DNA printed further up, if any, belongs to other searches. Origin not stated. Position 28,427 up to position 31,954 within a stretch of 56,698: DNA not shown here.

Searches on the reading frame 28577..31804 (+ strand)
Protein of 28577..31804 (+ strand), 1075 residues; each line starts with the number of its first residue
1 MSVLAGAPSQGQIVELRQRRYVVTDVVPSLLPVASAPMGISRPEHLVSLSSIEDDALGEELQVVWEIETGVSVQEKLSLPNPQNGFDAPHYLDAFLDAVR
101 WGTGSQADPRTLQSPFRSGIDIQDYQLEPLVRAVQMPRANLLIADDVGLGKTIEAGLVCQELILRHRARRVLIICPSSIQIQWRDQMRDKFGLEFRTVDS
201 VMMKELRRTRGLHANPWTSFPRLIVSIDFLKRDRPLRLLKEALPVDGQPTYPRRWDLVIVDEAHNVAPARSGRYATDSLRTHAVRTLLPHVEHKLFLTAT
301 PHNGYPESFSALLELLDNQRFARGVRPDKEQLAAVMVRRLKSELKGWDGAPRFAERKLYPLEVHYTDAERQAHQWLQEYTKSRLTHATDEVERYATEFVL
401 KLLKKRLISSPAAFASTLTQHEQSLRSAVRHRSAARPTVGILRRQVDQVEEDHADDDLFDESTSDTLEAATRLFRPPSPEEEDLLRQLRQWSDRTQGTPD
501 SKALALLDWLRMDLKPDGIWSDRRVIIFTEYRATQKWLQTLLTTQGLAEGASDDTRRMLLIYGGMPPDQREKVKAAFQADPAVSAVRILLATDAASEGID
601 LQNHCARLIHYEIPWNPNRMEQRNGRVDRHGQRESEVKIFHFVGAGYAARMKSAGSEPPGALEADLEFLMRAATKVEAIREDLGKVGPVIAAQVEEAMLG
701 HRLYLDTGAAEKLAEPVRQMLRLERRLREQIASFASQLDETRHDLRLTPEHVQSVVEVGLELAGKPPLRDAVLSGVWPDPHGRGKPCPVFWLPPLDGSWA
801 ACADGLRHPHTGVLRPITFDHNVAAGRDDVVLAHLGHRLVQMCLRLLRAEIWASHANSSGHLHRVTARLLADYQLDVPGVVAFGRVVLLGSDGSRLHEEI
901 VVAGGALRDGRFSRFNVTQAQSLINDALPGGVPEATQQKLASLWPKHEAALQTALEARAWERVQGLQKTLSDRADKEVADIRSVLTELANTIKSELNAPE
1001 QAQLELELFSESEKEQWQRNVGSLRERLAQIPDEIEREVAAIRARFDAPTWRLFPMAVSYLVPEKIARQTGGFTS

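Call 15: search_protein_families(library=padloc, proteins=[window:28577-31804:+], max_evalue=0.00001)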
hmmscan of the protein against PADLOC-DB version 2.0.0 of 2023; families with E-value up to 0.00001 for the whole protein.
window:28577-31804:+ (1075 aa): 38 families (the best 25 are shown)
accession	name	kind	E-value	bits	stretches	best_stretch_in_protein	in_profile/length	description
PDLC02621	DrmD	-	0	1404.8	1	6-1067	11-1038/1040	DrmD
PDLC02572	DrmA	-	0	1222.2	1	6-1069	12-1040/1043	DrmA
PDLC02633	DrmD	-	1.8e-271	900.9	1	7-853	11-839/839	DrmD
PDLC02632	DrmD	-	1.7e-256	850.9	1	6-654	14-648/662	DrmD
PDLC02624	DrmD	-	6.3e-200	664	1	159-775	2-601/652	DrmD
PDLC02622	DrmD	-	1.2e-150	500.1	1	6-413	14-412/422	DrmD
PDLC02629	DrmD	-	2.7e-139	462.9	1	556-1066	11-502/508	DrmD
PDLC02625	DrmD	-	8.2e-101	336.8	1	310-1064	67-782/792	DrmD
PDLC02628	DrmD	-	7.5e-88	292.8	1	704-1066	15-367/373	DrmD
PDLC00659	HmaA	-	1.2e-80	269.7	1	141-634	125-614/1176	SNF2 helicase / DEAD-box helicase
PDLC02500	BrxHI|BrxHII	-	6.5e-76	254.6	1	112-643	81-585/933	BrxHI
PDLC02504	BrxHI|BrxHII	-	4.3e-73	244.7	1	118-643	106-593/971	BrxHII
PDLC02618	DrmD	-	1.3e-58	196.5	1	10-273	6-254/273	DrmD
PDLC02620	DrmD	-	2.4e-51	172.8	2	131-425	110-392/1060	DrmD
PDLC02623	DrmD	-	2.4e-51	172.6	2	121-321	101-299/1040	DrmD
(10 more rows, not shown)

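Call 16: search_protein_families(library=pfam, proteins=[window:28577-31804:+], max_evalue=0.001)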
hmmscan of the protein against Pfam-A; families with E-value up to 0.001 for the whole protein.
window:28577-31804:+ (1075 aa): 4 families
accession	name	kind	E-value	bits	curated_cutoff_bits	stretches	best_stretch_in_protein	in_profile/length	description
PF00271.37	Helicase_C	-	2.1e-19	70.2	23.5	1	522-631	15-110/110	Helicase conserved C-terminal domain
PF00176.29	SNF2-rel_dom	-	2.9e-14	53.3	24.9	1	128-322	7-184/290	SNF2-related domain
PF04851.21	ResIII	-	3.1e-07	30.9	22.5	1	123-302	8-163/164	Type III restriction enzyme, res subunit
PF00270.35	DEAD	-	0.00069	19.8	26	0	138-302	14-161/167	DEAD/DEAH box helicase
